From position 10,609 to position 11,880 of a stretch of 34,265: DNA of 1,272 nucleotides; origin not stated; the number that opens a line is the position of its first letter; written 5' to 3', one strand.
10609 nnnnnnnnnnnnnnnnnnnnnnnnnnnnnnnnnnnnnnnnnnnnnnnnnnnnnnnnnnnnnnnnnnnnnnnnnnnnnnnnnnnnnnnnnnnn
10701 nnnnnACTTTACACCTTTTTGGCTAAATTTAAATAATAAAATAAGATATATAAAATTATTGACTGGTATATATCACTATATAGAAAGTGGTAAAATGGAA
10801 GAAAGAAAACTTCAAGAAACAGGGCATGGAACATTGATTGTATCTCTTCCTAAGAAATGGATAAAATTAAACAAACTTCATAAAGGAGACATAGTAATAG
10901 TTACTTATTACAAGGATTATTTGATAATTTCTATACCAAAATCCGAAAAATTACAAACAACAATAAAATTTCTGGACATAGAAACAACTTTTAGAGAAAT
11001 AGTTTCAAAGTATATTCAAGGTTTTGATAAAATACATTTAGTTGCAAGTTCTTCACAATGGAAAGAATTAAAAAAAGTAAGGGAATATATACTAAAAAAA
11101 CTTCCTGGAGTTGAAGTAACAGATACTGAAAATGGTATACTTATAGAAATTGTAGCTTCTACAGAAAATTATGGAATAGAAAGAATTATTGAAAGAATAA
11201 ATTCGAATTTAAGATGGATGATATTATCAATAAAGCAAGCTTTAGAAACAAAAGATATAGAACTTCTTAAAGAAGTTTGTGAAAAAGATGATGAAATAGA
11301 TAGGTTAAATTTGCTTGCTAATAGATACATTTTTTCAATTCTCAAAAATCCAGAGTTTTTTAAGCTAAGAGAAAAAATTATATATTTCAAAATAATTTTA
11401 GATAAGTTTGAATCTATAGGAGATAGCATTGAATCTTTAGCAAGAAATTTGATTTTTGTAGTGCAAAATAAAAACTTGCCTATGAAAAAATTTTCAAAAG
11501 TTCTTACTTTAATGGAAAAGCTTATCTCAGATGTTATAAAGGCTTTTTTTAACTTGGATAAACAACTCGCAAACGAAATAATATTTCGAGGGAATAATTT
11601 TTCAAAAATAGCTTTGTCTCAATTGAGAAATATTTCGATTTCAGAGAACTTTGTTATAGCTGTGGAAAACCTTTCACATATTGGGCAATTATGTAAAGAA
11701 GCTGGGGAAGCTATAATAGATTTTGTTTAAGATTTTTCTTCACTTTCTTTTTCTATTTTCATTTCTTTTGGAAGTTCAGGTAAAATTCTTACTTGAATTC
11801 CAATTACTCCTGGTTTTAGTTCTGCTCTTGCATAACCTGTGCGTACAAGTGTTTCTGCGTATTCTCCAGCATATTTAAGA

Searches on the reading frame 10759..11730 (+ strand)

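Call 80: search_protein_families(library=pfam, proteins=[window:10759-11730:+], max_evalue=0.001)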
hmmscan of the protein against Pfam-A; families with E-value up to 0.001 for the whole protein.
window:10759-11730:+ (323 aa): 2 families
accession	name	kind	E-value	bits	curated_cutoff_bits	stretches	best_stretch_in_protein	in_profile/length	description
PF01895.24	PhoU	-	2.7e-13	50.5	23.5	1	154-230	11-88/89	PhoU domain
PF04014.23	MazE_antitoxin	-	6e-06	26.6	24.7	1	21-63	3-45/48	Antidote-toxin recognition MazE, bacterial antitoxin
